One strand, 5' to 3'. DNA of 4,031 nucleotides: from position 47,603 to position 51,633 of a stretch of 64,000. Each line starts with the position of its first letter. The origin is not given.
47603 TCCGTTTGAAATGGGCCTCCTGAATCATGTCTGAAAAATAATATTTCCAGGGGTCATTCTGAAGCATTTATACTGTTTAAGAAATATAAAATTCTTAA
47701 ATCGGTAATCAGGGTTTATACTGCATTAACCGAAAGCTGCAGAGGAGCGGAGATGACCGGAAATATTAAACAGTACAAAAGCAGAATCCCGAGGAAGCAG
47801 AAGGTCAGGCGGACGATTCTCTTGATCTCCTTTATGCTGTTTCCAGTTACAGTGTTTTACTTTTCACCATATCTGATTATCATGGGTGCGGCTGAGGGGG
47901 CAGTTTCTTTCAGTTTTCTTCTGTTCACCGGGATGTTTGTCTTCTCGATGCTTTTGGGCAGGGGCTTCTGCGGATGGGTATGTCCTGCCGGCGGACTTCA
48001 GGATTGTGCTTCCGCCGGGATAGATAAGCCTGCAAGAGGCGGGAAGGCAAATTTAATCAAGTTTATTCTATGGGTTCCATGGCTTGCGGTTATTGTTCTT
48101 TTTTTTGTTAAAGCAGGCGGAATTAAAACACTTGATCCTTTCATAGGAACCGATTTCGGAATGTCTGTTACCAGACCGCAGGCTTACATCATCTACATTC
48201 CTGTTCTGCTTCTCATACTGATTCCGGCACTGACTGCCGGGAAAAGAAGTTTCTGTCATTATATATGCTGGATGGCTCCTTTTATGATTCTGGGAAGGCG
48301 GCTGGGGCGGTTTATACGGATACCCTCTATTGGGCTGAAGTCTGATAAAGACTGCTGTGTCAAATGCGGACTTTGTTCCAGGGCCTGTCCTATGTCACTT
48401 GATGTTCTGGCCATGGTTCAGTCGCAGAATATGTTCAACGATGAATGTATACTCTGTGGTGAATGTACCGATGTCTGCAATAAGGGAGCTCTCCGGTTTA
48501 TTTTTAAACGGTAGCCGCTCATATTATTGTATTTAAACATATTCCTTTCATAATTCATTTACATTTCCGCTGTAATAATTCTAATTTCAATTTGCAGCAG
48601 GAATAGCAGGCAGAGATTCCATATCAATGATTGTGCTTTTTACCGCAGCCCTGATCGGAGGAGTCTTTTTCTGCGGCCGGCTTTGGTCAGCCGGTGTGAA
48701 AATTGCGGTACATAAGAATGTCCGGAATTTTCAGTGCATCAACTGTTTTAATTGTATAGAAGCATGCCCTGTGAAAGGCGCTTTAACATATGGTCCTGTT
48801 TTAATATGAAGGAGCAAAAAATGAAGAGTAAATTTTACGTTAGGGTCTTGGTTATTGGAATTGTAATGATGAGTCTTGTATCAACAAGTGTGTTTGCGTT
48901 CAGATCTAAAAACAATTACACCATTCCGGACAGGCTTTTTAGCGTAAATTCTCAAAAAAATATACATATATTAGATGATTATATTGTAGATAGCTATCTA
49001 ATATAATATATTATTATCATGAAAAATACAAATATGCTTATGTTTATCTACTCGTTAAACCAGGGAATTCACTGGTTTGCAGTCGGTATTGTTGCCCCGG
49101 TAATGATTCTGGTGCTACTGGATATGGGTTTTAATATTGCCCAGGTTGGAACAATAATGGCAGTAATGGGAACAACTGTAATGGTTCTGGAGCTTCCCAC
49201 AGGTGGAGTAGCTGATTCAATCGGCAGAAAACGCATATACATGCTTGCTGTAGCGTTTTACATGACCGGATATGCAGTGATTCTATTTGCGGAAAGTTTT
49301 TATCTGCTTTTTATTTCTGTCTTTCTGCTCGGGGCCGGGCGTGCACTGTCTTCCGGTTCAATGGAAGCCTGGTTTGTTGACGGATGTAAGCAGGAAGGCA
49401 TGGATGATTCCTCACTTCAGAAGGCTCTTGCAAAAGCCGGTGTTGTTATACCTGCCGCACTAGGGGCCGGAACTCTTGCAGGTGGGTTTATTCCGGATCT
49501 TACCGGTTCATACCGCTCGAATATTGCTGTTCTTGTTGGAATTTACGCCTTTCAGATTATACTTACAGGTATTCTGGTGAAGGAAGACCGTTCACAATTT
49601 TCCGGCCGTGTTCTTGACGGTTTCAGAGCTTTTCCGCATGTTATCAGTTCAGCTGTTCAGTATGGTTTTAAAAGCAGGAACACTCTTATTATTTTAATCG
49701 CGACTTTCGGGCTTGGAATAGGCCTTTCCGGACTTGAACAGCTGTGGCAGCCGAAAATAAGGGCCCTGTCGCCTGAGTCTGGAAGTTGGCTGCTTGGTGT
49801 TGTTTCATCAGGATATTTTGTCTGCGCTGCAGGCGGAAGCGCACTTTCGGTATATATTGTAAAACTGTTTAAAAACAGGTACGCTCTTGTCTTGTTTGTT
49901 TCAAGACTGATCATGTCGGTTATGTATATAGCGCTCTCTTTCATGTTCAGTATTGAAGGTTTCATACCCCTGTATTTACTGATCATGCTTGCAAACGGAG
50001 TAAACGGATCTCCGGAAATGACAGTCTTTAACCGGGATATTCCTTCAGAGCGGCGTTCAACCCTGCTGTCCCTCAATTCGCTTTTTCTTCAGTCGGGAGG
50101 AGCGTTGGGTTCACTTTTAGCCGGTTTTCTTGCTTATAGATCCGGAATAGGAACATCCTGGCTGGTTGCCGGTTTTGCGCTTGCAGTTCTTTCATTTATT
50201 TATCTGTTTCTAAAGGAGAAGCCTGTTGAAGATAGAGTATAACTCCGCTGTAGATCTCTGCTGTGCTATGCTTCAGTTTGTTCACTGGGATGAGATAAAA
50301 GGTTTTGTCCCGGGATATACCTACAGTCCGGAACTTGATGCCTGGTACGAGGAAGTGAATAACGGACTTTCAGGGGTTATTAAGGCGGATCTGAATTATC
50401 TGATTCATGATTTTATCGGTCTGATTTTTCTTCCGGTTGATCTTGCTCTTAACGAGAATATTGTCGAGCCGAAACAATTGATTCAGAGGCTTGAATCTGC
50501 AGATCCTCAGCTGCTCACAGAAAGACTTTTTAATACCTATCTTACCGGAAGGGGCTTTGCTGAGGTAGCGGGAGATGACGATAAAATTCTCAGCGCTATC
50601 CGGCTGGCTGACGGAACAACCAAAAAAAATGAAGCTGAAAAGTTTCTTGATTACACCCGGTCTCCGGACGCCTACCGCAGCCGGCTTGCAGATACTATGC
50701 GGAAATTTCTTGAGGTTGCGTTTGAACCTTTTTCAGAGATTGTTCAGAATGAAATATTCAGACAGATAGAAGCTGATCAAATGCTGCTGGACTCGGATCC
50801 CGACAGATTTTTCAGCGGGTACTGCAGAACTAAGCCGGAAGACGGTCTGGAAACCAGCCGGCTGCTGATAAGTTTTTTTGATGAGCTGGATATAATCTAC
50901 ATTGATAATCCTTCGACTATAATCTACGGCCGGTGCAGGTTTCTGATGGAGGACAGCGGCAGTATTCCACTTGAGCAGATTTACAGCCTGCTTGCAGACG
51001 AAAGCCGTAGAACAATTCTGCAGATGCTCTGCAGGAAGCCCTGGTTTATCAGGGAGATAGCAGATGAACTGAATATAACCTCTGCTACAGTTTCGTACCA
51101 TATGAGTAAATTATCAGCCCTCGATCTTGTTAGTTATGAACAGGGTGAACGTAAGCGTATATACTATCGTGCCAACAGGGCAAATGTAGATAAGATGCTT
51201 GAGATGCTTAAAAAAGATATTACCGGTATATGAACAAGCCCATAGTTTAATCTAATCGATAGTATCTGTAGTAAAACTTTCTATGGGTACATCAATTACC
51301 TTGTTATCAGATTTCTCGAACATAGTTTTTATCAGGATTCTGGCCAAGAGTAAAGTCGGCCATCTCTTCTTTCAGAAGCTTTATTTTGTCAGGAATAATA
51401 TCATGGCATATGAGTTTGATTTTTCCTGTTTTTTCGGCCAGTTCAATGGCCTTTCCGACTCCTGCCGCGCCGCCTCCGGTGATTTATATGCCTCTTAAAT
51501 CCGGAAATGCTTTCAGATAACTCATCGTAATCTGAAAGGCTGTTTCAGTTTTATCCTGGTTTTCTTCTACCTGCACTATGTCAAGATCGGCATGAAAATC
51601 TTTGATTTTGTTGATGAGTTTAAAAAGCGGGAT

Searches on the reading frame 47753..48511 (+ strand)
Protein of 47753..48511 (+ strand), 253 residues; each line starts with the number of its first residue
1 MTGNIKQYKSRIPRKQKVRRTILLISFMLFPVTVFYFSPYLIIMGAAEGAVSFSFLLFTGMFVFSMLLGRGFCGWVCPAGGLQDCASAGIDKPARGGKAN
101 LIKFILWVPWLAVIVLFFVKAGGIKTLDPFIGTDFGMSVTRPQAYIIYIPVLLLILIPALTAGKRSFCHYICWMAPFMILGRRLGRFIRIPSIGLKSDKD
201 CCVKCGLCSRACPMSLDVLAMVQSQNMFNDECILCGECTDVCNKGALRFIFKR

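Call 29: search_protein_families(library=pfam, max_evalue=0.001, proteins=[window:47753-48511:+])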
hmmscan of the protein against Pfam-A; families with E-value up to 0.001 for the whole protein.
window:47753-48511:+ (253 aa): 8 families
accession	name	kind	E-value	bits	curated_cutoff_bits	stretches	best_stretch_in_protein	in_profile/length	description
PF12801.12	Fer4_5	-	1.2e-10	41.6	22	1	54-87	5-38/48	4Fe-4S binding domain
PF00037.32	Fer4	-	1.5e-07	31.4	21.1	0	198-213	4-19/24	4Fe-4S binding domain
PF13187.11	Fer4_9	-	4.7e-07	30.2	27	1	202-246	2-51/52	4Fe-4S dicluster domain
PF13237.11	Fer4_10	-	5.2e-07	29.9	25.5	1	196-242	3-52/53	4Fe-4S dicluster domain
PF14697.11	Fer4_21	-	2.2e-05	24.9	35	1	198-243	4-52/59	4Fe-4S dicluster domain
PF12838.12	Fer4_7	-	8.3e-05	23.4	27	1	202-246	2-52/52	4Fe-4S dicluster domain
PF12837.12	Fer4_6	-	0.00016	21.9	25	0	231-246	8-23/24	4Fe-4S binding domain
PF12797.12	Fer4_2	-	0.00025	21.2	24.5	0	198-213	6-21/22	4Fe-4S binding domain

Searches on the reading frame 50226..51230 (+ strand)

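Call 29: search_protein_families(library=pfam, max_evalue=0.001, proteins=[window:50226-51230:+])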
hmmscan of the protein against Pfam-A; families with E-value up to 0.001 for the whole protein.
window:50226-51230:+ (335 aa): 4 families
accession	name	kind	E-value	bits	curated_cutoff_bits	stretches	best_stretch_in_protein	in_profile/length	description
PF01022.26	HTH_5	-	3.5e-10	40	22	1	258-304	1-47/47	Bacterial regulatory protein, arsR family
PF12840.13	HTH_20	-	2e-09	37.7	27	1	256-302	1-48/51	Helix-turn-helix domain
PF13412.12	HTH_24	-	0.00013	21.9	21.9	0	275-299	20-44/48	Winged helix-turn-helix DNA-binding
PF08279.18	HTH_11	-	0.00092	19.5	25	0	261-299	2-42/55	HTH domain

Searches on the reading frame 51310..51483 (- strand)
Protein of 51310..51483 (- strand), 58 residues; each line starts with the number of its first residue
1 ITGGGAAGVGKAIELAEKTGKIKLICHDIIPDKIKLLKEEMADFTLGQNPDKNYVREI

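Call 23: search_protein_families(library=pfam, max_evalue=0.01, proteins=[window:51310-51483:-])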
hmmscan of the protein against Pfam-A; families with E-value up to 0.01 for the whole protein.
window:51310-51483:- (58 aa): 1 family
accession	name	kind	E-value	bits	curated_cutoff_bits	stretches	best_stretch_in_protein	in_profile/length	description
PF13407.12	Peripla_BP_4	-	1.4e-05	25.3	35.1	1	3-51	192-240/258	Periplasmic binding protein domain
